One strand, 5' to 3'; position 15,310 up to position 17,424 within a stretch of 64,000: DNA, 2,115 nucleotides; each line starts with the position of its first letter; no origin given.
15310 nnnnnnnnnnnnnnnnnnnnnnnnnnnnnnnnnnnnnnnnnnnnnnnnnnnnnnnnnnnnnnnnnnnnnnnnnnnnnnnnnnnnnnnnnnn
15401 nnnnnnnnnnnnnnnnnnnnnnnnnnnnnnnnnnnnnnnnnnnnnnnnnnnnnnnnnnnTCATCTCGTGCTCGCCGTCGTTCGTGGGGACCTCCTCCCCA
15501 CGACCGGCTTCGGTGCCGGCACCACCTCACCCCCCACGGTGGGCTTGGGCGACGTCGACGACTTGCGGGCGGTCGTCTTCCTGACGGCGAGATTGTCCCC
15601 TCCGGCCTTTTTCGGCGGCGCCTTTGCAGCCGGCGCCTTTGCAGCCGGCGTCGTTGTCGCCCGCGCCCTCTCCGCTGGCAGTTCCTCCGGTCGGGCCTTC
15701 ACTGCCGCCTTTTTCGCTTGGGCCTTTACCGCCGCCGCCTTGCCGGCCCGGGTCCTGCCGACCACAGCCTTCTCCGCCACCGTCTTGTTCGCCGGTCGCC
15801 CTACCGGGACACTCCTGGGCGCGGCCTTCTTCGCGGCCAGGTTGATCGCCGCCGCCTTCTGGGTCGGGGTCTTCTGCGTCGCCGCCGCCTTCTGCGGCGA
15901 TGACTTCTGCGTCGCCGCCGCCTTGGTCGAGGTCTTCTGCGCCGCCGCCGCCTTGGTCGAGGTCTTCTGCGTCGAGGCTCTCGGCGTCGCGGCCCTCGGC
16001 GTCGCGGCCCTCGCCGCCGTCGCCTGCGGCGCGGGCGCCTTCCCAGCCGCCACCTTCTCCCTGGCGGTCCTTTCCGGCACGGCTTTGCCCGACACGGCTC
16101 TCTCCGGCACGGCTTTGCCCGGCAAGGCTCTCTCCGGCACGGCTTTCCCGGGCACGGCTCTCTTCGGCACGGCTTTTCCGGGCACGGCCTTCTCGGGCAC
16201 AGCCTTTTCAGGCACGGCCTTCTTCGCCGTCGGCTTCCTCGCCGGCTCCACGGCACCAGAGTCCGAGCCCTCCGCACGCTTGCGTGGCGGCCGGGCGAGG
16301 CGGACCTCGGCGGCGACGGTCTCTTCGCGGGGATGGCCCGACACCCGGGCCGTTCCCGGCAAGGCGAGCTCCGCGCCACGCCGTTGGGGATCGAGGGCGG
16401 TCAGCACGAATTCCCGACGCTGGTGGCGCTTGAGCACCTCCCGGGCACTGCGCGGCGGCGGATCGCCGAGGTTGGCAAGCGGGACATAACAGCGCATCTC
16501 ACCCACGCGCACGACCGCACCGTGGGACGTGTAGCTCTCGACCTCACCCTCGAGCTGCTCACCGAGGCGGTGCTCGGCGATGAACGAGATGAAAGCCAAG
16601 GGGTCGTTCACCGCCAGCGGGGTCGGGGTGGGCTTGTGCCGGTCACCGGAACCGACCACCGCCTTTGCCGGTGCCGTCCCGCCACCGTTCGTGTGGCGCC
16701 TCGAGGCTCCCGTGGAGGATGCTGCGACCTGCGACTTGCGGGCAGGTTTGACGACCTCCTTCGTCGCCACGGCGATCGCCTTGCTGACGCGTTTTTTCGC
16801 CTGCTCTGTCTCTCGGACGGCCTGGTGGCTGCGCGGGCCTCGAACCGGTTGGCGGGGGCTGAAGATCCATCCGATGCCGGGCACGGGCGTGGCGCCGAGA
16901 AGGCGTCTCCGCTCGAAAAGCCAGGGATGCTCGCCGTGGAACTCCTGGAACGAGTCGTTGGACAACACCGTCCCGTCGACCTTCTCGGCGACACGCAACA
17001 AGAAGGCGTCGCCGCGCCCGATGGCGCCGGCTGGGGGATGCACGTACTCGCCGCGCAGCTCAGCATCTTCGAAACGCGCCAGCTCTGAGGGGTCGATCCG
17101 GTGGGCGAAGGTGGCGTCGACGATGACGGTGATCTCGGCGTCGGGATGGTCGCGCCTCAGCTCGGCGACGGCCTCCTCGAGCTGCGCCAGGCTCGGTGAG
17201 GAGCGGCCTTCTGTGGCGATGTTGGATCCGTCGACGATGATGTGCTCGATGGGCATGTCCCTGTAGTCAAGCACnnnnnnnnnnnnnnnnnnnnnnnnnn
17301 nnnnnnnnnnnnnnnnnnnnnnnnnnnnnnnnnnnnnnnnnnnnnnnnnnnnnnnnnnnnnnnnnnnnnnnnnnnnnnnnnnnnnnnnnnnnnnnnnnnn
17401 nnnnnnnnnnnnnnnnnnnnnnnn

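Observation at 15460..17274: Bacterial Regnase/Zc3h12a-like NYN RNase fused to S1 and a 260-aa histone-H1-like Lys/Ala/Pro tail, translationally coupled to fabZ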

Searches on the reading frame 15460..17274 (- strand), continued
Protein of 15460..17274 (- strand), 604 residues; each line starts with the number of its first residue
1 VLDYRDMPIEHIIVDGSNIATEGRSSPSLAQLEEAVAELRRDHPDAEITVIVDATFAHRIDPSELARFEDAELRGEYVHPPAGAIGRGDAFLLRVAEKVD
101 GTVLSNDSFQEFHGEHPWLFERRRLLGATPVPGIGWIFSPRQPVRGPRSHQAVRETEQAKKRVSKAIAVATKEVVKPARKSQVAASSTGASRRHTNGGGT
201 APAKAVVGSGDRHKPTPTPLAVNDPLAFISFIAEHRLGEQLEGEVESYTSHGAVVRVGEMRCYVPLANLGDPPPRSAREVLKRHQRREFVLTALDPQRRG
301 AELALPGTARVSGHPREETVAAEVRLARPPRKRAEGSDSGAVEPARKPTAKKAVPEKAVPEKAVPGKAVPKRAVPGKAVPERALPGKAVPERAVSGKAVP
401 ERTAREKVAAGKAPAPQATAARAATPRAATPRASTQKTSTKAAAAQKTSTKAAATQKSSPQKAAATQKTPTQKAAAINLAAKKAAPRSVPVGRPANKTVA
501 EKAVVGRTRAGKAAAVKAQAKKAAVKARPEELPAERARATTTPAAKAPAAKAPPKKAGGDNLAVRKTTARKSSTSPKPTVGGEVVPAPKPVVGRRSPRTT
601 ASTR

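Call 27: predict_structure(alignment_id=A2)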
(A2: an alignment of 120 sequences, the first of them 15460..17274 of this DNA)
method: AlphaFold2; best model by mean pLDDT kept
length: 604 residues; sequences in the alignment: 120
mean_pLDDT: 61.5   pTM: 0.37
mean pLDDT of the five models: 61.5, 58.7, 57.2, 55.2, 54.3
residues with pLDDT >= 90: 85; 70-90: 101; 50-70: 177; < 50: 241
segments of 3 or more residues with pLDDT < 50: 1-4, 128-148, 150-153, 177-201, 203-213, 312-314, 333-347, 349-352, 384-398, 420-428, 435-438, 442-450, 452-457, 461-464, 471-476, 478-486, 490-493, 498-501, 513-515, 517-525, 533-545, 557-559, 561-565, 568-576, 580-583
pLDDT, mean of each block of 10 residues (from residue 1): 57 87 83 91 90 85 92 87 64 85 71 63 57 36 40 58 76 55 36 40 41 54 73 89 95 92 93 94 96 75 87 57 66 44 45 49 50 52 48 49 51 51 47 48 47 50 51 48 49 48 51 47 48 48 49 51 48 47 54 53 49
secondary structure, 60 per line:
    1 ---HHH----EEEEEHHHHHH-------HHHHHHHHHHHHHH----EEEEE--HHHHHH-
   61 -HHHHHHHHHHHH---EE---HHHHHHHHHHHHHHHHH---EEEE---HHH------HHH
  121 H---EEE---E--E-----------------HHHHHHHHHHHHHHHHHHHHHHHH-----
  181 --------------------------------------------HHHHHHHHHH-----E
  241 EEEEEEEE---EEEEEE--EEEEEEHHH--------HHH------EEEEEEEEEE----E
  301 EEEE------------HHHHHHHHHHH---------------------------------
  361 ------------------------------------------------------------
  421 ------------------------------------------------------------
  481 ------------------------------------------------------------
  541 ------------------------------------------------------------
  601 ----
elements in order (helices of 4 or more, strands of 3 or more residues): E11-15 H16-21 H29-42 E47-51 H54-59 H62-73 H82-98 E102-105 H118-121 E125-127 H152-175 H225-234 E240-248 E252-257 E260-265 E286-295 E300-304 H317-327

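Call 29: fold_search(model_id=the predicted structure, library=pdb)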
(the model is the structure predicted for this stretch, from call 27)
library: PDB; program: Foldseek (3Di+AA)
matches with E <= 10: 1042; with E <= 0.001: 24
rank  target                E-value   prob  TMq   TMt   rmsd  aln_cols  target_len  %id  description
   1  4nng                  1.8e-05  1.00  0.13  0.49   1.5        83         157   23  Structural basis for targeting the ribosomal protein S1 of Mycobacterium tuberculosis by pyrazinamide (released 2014-12-24)
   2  4nni_A                2.0e-05  1.00  0.13  0.48   1.3        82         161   23  Structural basis for targeting the ribosomal protein S1 of Mycobacterium tuberculosis by pyrazinamide (released 2014-12-24)
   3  9gux_B                2.9e-05  1.00  0.13  0.28   2.7        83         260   18  30S-TEC (TEC in expressome position) Inactive state 1 (released 2024-11-20)
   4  9tvu_a                3.3e-05  1.00  0.11  0.29   1.4        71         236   18  Structure of the Chlamydomonas reinhardtii chlororibosome (released 2026-02-18)
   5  5ie8_MODEL_1_A        5.4e-05  1.00  0.13  0.77   2.1        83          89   25  The pyrazinoic acid binding domain of Ribosomal Protein S1 from Mycobacterium tuberculosis (released 2016-03-16)
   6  4nnk                  6.1e-05  1.00  0.13  0.48   1.7        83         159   23  Structural basis for targeting the ribosomal protein S1 of Mycobacterium tuberculosis by pyrazinamide (released 2014-12-24)
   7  4nnh_B                7.8e-05  1.00  0.12  0.44   1.7        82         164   24  Structural basis for targeting the ribosomal protein S1 of Mycobacterium tuberculosis by pyrazinamide (released 2014-12-24)
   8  4nnh_A                8.3e-05  1.00  0.13  0.45   1.8        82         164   23  Structural basis for targeting the ribosomal protein S1 of Mycobacterium tuberculosis by pyrazinamide (released 2014-12-24)
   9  7a05_MODEL_1_A        8.8e-05  1.00  0.12  0.40   2.0        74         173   19  NMR structure of D3-D4 domains of Vibrio vulnificus ribosomal protein S1 (released 2021-06-23)
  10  8peg_Z                1.1e-04  1.00  0.10  0.32   2.7        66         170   20  Escherichia coli paused disome complex (queueing 70S non-rotated closed PRE state) (released 2024-03-06)
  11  9gut_B                1.2e-04  1.00  0.12  0.14   2.0        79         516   22  30S mRNA delivery complex (bS1 resolved) (released 2024-11-20)
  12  9guq_B                1.7e-04  1.00  0.10  0.33   2.9        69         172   19  30S PIC (Pre-Initiation complex) (released 2024-11-20)
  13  3aev_A                1.9e-04  1.00  0.11  0.38   7.4        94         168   17  Crystal structure of a/eIF2alpha-aDim2p-rRNA complex from Pyrococcus horikoshii OT3 (released 2010-04-21)
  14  9guv_B                2.2e-04  1.00  0.12  0.21   2.0        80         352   19  30S mRNA delivery complex (closed-head) (released 2024-11-20)
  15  9wms_m                2.6e-04  0.97  0.13  0.07  25.0       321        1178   13  Co-transcriptional histone H3K36 methylation complex containing RNA polymerase II elongation complex, Set2, and the up (released 2025-12-24)
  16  3v34_A                4.0e-04  1.00  0.17  0.59   3.5       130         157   25  Crystal structure of MCPIP1 conserved domain with magnesium ion in the catalytic center (released 2012-05-23)
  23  7ndk_B                9.0e-04  1.00  0.18  0.61   3.9       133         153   26  Crystal structure of ZC3H12C PIN catalytic mutant (released 2021-05-19)
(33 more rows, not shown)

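Call 60: search_protein_families(library=padloc, proteins=[window:15460-17256:-], max_evalue=0.01)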
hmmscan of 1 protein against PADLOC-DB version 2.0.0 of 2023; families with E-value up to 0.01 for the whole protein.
window:15460-17256:- (598 aa): 0 families

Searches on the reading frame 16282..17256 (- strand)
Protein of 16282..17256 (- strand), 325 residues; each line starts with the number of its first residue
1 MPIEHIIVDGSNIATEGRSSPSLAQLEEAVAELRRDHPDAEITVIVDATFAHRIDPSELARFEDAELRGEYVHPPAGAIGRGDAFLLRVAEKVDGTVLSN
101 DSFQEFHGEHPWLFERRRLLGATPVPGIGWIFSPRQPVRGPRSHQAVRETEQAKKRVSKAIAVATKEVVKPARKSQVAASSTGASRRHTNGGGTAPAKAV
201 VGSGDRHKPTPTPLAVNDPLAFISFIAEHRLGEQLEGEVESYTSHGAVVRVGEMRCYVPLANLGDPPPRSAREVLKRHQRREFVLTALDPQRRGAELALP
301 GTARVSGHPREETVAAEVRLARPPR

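Call 41: search_protein_representatives(protein=window:16282-17256:-)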
Query: 325 residues. Proteins with E-value up to 0.001 (for the whole library): 1116; up to 1e-10: 783; up to 1e-30: 343. The best 150 are listed.
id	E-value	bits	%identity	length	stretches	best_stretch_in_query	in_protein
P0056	9.1e-169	577.1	85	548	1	1-325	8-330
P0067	1.1e-142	491.4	82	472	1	31-325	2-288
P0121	8.7e-130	449.0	71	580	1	2-323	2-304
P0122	3.9e-128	443.6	71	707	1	3-322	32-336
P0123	1.6e-123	428.4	70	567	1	4-324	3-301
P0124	8.9e-122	422.7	69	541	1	21-324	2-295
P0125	1.4e-119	415.5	70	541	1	1-322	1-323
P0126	1.0e-117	409.4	69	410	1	3-322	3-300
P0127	6.5e-116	403.5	70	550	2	5-177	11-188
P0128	9.3e-114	396.4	70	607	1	21-322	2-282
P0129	2.7e-105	368.6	60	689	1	4-321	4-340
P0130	2.3e-101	355.7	58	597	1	1-319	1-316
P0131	1.8e-100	352.7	56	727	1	1-318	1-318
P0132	1.9e-99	349.4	57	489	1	1-317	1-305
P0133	2.0e-99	349.3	56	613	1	3-319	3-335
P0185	6.4e-82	291.8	45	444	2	5-212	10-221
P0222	4.3e-76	272.6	45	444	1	2-319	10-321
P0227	2.7e-75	270.1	44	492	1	2-299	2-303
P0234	2.0e-74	267.2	45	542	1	4-299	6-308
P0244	1.5e-73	264.3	45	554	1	4-308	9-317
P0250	7.3e-73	262.0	44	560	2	1-199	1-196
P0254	7.7e-72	258.7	45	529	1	4-312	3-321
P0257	2.2e-71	257.2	45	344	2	7-197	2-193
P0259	4.3e-71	256.2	45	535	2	1-199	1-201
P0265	3.3e-70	253.3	42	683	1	4-316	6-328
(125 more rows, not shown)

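Call 42: list_cluster_members(proteins=[P0265, P0227, P0250, P0234, P0222, P0185, P0244, P0254, P0257, P0259])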
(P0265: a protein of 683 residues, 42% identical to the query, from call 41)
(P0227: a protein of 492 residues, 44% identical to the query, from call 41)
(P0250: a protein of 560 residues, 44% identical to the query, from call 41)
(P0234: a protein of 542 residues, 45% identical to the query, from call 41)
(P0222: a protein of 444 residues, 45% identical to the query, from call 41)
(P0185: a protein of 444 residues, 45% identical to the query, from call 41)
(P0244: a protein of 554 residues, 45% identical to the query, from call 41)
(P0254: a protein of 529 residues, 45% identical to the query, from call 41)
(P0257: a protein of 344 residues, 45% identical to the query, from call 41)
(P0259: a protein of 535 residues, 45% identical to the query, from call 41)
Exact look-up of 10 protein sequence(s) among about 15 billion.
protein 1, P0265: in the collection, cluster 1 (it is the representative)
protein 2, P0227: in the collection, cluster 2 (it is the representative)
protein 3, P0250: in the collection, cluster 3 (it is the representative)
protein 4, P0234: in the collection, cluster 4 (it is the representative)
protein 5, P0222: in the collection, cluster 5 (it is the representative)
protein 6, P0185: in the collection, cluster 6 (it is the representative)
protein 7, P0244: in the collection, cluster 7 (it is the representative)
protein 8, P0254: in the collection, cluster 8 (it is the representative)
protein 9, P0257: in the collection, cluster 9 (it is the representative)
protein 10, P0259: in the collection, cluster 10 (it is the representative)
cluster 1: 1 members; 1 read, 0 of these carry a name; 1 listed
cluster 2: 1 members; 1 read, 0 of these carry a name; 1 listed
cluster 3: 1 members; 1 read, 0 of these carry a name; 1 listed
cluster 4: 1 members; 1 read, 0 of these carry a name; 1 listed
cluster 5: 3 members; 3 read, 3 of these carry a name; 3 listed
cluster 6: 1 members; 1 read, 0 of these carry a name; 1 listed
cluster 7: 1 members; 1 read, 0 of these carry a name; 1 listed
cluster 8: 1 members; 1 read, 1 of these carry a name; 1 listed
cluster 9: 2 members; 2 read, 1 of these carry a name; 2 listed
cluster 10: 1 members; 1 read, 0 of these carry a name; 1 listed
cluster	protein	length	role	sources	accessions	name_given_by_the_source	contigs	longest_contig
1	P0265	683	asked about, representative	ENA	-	-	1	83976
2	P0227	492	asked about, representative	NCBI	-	-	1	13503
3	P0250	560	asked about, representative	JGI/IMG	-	-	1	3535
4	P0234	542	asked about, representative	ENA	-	-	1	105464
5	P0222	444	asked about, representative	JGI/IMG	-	hypothetical protein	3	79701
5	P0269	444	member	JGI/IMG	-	hypothetical protein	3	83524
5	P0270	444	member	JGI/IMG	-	hypothetical protein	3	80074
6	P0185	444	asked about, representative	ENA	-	-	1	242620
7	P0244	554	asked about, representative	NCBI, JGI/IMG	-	-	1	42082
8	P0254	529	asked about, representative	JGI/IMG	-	hypothetical protein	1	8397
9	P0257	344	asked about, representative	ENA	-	-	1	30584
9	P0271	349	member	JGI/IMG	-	pyruvate/2-oxoglutarate dehydrogenase complex dihydrolipoamide acyltransferase (E2) ...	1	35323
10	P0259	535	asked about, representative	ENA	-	-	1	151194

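Call 58: search_dna_similar(query=window:16282-17256:-, collection=plasmids, mode=protein, max_evalue=0.001, max_rows=15)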
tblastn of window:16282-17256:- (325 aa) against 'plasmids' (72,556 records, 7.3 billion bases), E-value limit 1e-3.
No match.

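Call 59: search_dna_similar(query=window:16282-17256:-, collection=phages, mode=protein, max_evalue=0.001, max_rows=15)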
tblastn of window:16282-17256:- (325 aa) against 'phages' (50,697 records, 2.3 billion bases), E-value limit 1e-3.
No match.
